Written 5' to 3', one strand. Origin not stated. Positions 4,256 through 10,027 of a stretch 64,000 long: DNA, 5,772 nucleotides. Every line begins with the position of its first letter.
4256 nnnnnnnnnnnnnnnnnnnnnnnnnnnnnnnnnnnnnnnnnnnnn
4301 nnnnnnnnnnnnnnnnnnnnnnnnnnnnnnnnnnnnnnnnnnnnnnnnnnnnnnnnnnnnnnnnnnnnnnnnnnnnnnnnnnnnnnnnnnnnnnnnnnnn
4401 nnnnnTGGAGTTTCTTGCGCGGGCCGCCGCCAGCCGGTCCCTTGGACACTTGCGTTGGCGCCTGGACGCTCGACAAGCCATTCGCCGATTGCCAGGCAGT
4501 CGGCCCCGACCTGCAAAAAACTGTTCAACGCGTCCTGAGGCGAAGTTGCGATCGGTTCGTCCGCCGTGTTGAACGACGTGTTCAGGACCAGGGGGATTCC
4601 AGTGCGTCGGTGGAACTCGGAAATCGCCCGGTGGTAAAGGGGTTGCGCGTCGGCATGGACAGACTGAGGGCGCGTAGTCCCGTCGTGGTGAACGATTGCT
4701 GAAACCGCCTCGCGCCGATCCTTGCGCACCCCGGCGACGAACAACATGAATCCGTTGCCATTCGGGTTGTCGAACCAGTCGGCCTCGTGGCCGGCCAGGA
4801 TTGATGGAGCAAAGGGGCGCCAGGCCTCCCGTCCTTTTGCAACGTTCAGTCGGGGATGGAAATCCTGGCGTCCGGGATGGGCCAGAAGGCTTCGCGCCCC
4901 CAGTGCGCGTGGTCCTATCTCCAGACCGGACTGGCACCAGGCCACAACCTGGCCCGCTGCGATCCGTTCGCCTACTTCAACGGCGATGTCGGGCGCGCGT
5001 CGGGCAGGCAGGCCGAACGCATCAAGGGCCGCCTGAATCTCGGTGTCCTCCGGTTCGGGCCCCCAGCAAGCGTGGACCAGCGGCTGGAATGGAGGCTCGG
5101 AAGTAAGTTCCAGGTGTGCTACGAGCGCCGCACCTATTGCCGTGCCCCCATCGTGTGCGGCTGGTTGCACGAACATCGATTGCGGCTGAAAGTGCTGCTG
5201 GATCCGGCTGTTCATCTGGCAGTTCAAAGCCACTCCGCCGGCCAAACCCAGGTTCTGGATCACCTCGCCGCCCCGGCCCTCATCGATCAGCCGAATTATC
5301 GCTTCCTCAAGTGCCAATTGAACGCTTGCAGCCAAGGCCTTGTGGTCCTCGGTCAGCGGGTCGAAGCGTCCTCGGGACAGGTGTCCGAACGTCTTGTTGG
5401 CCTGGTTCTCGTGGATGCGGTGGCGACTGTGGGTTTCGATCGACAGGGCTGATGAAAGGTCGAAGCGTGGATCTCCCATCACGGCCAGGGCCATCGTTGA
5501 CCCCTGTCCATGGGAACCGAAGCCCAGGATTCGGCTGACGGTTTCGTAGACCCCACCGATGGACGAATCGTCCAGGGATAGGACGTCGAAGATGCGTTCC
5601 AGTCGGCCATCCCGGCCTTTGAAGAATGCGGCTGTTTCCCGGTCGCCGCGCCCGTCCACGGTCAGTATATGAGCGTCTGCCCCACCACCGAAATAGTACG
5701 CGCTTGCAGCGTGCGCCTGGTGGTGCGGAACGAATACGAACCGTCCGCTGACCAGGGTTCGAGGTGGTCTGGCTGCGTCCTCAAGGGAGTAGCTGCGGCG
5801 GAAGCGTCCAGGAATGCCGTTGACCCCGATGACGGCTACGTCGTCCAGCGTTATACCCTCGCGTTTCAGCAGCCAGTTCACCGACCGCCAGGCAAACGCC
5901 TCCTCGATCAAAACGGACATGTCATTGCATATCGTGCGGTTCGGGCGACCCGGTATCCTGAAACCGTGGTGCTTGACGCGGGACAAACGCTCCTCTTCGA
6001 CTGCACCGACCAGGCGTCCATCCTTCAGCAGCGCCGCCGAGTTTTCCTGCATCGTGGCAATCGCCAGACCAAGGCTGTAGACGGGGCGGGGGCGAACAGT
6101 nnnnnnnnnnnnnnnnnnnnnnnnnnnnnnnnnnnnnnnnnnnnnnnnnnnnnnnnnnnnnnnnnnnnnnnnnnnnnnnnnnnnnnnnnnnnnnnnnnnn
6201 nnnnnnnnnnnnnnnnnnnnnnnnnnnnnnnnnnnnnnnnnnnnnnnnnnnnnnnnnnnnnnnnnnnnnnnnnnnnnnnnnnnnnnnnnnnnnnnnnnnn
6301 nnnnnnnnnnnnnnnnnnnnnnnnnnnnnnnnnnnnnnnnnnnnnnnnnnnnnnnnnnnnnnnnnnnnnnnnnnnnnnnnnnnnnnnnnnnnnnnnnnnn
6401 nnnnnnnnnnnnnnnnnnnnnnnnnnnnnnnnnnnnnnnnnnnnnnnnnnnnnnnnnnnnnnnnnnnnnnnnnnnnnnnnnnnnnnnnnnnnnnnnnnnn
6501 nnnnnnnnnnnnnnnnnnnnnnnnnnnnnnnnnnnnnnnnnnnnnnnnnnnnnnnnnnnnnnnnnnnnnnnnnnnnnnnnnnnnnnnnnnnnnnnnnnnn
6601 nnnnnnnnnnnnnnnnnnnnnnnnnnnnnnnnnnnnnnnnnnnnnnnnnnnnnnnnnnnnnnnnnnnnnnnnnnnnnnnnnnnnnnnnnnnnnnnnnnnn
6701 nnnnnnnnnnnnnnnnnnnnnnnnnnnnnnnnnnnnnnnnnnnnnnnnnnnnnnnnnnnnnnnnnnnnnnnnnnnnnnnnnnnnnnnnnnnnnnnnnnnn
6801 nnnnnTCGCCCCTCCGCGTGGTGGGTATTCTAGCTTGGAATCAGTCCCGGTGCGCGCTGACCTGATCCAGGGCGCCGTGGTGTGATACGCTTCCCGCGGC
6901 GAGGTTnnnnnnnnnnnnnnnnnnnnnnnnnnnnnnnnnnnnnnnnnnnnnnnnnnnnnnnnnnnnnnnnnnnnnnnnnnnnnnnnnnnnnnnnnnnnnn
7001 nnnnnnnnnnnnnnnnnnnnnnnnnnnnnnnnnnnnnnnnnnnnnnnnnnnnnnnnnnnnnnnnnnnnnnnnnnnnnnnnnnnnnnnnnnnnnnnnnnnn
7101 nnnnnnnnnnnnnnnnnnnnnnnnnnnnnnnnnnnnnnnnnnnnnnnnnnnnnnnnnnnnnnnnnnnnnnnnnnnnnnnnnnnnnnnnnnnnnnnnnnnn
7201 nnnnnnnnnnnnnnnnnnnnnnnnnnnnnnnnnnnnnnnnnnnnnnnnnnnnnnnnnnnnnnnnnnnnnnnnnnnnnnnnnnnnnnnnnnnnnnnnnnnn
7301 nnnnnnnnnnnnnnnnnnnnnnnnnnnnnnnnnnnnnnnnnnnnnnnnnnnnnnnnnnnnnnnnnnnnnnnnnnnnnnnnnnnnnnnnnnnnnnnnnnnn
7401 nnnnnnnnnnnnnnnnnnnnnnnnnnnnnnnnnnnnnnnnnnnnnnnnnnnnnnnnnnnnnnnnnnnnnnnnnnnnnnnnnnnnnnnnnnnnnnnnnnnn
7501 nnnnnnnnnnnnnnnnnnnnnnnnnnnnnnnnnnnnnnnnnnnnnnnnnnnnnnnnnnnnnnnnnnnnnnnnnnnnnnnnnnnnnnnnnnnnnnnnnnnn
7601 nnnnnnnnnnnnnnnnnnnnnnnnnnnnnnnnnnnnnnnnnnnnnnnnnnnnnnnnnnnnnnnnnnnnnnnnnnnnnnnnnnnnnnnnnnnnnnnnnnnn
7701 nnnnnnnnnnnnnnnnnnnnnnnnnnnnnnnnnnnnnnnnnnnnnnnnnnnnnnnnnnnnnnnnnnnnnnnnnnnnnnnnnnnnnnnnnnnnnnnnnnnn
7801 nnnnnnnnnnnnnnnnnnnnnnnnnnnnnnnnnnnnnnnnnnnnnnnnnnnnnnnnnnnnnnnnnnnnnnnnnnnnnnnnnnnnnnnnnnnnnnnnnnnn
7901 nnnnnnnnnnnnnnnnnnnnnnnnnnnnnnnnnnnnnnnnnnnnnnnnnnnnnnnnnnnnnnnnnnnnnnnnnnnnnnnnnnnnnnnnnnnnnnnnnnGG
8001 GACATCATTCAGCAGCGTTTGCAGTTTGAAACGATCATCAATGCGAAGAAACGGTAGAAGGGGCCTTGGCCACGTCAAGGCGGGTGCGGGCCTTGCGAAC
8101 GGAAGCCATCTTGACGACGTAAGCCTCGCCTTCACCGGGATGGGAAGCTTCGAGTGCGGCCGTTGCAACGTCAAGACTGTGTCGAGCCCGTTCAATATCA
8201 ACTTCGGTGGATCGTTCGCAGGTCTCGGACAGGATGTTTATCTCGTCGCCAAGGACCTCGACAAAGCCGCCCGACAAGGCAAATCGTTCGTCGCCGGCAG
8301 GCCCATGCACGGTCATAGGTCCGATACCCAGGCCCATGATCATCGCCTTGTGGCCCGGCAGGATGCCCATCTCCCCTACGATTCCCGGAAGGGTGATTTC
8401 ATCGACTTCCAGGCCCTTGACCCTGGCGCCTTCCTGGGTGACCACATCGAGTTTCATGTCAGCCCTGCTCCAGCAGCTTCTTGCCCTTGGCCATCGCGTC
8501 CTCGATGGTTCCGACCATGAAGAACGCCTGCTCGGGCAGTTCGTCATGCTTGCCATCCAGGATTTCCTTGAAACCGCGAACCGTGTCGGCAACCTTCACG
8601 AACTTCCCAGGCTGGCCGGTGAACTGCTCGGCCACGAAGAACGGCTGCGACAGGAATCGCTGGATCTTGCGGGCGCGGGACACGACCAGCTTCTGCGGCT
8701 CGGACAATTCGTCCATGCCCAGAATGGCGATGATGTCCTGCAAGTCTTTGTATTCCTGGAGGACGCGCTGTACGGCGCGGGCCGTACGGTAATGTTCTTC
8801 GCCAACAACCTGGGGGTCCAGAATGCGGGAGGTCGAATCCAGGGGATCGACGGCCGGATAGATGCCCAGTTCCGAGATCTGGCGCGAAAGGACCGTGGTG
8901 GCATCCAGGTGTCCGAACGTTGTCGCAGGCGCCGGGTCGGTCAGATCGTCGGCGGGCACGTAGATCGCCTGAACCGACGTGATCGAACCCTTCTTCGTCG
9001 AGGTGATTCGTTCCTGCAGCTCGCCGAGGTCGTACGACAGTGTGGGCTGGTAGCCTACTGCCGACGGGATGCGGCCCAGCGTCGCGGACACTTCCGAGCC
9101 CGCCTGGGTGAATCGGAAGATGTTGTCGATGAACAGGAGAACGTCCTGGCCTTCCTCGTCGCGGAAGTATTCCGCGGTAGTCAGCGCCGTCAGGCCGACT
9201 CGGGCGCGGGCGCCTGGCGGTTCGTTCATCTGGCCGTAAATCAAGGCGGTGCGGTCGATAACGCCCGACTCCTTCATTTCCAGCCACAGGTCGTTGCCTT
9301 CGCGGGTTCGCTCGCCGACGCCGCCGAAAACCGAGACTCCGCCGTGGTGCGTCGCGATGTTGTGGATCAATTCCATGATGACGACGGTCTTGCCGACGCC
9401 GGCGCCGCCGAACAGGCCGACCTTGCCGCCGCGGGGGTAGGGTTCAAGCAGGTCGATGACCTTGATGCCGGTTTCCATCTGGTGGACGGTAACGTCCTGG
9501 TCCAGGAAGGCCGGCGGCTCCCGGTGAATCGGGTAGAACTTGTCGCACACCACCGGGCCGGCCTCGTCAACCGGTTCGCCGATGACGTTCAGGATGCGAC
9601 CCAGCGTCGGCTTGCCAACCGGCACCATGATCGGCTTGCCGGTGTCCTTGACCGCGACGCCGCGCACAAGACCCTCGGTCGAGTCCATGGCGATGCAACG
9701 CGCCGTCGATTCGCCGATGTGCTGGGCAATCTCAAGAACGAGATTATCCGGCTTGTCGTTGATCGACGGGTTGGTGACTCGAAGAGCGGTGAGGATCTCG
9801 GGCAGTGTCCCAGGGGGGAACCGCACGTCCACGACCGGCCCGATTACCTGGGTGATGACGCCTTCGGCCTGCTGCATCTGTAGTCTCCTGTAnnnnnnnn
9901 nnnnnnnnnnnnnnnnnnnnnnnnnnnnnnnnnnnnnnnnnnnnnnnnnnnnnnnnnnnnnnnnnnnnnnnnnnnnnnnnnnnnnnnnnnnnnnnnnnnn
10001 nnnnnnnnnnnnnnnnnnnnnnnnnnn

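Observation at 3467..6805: Single-polypeptide fusion of dicluster ferredoxin, NodU/CmcH-type carbamoyltransferase and a radical SAM domain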

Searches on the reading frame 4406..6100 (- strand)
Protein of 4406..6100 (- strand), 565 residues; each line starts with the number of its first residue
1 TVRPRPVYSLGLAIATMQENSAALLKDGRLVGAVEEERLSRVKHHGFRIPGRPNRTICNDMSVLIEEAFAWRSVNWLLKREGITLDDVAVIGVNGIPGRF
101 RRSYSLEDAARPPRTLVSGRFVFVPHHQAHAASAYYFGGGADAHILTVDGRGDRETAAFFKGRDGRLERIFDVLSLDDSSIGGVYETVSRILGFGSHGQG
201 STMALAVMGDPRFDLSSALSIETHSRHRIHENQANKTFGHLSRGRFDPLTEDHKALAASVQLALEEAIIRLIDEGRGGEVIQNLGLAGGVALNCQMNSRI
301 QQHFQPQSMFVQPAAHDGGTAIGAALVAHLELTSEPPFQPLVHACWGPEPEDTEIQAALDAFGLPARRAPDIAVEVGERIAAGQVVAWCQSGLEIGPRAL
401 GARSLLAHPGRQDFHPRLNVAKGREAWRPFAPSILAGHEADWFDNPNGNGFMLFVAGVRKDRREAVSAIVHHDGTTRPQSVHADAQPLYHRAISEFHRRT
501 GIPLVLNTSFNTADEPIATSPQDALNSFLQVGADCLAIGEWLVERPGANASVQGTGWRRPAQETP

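Call 40: search_solved_structures(query=window:4406-6100:-, max_evalue=0.001, show_alignments=1)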
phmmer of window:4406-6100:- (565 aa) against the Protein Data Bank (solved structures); distinct sequences matched with E-value up to 0.001: 12.
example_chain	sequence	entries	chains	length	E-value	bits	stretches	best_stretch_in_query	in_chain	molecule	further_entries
3ven_A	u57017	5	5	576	2.7e-72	247.1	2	246-545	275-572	O-carbamoyltransferase TobZ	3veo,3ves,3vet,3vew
3vex_A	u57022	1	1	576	6.9e-72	245.8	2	246-545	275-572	O-carbamoyltransferase TobZ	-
3ver_A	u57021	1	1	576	7.2e-72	245.7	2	246-545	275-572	O-carbamoyltransferase TobZ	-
3vez_A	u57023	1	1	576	1.6e-71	244.5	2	246-545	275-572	O-carbamoyltransferase TobZ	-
3vf4_A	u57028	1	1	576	2.2e-71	244.1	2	246-545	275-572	O-carbamoyltransferase TobZ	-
3vf2_A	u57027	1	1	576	2.6e-71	243.9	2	246-545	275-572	O-carbamoyltransferase TobZ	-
9s2t_A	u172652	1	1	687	5.5e-71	242.8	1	17-545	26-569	Decarbamoylnovobiocin carbamoyltransferase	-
7vyj_A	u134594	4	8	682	1.5e-68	234.8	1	18-544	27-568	GdmN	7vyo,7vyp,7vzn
7vzu_A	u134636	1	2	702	1.5e-68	234.8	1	18-544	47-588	GdmN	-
7vx0_A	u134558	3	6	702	1.6e-68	234.7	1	18-544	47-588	GdmN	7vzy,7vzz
7vzq_A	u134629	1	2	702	1.1e-65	225.3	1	18-544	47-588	GdmN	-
7xb6_A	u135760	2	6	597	6.1e-57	196.4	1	20-545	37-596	Carbamoyltransferase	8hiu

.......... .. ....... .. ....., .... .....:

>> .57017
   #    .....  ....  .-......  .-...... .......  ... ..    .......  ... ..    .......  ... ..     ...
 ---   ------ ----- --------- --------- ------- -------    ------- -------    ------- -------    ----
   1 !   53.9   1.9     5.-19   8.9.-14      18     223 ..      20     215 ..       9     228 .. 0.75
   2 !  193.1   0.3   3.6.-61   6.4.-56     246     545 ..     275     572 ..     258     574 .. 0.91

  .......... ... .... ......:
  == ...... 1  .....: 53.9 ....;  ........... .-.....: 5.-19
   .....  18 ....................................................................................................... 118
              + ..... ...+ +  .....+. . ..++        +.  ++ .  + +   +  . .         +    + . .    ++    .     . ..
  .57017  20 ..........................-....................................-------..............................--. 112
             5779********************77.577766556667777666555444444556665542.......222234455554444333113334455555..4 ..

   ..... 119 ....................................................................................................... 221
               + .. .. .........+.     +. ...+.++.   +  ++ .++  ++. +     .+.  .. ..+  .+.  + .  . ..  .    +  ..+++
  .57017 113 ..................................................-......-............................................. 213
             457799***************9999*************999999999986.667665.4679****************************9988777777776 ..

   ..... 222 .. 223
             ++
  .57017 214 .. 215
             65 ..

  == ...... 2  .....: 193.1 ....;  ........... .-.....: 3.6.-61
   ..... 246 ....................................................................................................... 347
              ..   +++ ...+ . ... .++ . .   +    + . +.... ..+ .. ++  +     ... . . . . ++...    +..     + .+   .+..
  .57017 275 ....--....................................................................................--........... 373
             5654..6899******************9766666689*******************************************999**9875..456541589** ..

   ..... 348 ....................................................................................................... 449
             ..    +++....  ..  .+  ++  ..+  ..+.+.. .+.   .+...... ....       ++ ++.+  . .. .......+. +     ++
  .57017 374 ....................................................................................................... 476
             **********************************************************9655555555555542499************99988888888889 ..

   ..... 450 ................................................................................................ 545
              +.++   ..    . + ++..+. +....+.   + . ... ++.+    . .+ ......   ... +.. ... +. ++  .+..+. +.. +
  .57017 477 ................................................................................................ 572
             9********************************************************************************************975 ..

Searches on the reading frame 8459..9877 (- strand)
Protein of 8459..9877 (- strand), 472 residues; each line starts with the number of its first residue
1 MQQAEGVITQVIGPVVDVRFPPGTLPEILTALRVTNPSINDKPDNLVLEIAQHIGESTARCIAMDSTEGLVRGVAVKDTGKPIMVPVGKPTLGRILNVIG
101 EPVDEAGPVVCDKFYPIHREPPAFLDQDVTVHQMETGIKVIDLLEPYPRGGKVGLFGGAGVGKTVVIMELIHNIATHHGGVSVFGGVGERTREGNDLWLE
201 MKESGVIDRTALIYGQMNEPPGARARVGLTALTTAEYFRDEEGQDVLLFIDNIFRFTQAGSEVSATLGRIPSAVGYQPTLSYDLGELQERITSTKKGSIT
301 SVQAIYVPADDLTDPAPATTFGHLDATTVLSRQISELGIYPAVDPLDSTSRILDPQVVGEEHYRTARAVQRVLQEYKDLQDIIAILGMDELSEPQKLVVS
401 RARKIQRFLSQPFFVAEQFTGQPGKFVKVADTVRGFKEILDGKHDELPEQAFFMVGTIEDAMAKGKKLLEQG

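Call 24: search_protein_families(library=ncbifam, proteins=[window:8459-9877:-], max_evalue=0.001)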
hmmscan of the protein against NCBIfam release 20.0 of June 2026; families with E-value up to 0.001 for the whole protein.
window:8459-9877:- (472 aa): 35 families (the best 25 are shown)
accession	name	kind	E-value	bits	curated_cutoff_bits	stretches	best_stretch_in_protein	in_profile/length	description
TIGR01039.1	atpD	equivalog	8.3e-248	822.7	462.85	1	5-468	2-462/462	F0F1 ATP synthase subunit beta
TIGR03305.1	alt_F1F0_F1_bet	exception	4.8e-177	589.2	752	1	6-461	1-449/449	alternate F1F0 ATPase, F1 subunit beta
NF045858.1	glide_MMOB1670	exception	5.2e-153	511.2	850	1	43-464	264-689/705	MMOB1670 family gliding motility ATPase complex subunit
NF045934.1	MSC_0618_beta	exception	1.7e-122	409.5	570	1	7-460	2-449/451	MSC_0618 family F1-like ATPase beta subunit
TIGR03496.1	FliI_clade1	equivalog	1.3e-66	225.2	619.1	1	55-413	42-398/414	flagellar protein export ATPase FliI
TIGR02546.1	III_secr_ATP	equivalog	1.5e-65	221.5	604.75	1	4-413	5-405/423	type III secretion system ATPase SctN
TIGR01026.1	fliI_yscN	subfamily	3.2e-65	220.6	379.5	1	46-416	60-425/440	FliI/YscN family ATPase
TIGR03497.1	FliI_clade2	equivalog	1.7e-64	218.3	629.8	1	42-412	30-395/413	flagellar protein export ATPase FliI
TIGR03498.1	FliI_clade3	equivalog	4.1e-64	216.8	587.45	1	53-411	42-399/418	flagellar protein export ATPase FliI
NF005391.0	PRK06936.1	equivalog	1.9e-59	201.6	657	1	3-412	22-420/439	type III secretion system ATPase SctN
NF006012.0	PRK08149.1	equivalog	1.5e-54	185.6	594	1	46-416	44-416/431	type III secretion system ATPase SctN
NF006575.0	PRK09099.1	subfamily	1.5e-53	182.1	706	1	61-412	76-423/443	type III secretion system ATPase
NF005295.0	PRK06820.1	equivalog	2.6e-53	181.6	690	1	58-411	72-420/440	EscN/YscN/HrcN family type III secretion system ATPase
NF006290.1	PRK08472.1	equivalog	6.8e-53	180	644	1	50-412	57-415/433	flagellar protein export ATPase FliI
NF003235.0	PRK04196.1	subfamily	1.7e-48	165.5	349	1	62-411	56-416/462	V-type ATP synthase subunit B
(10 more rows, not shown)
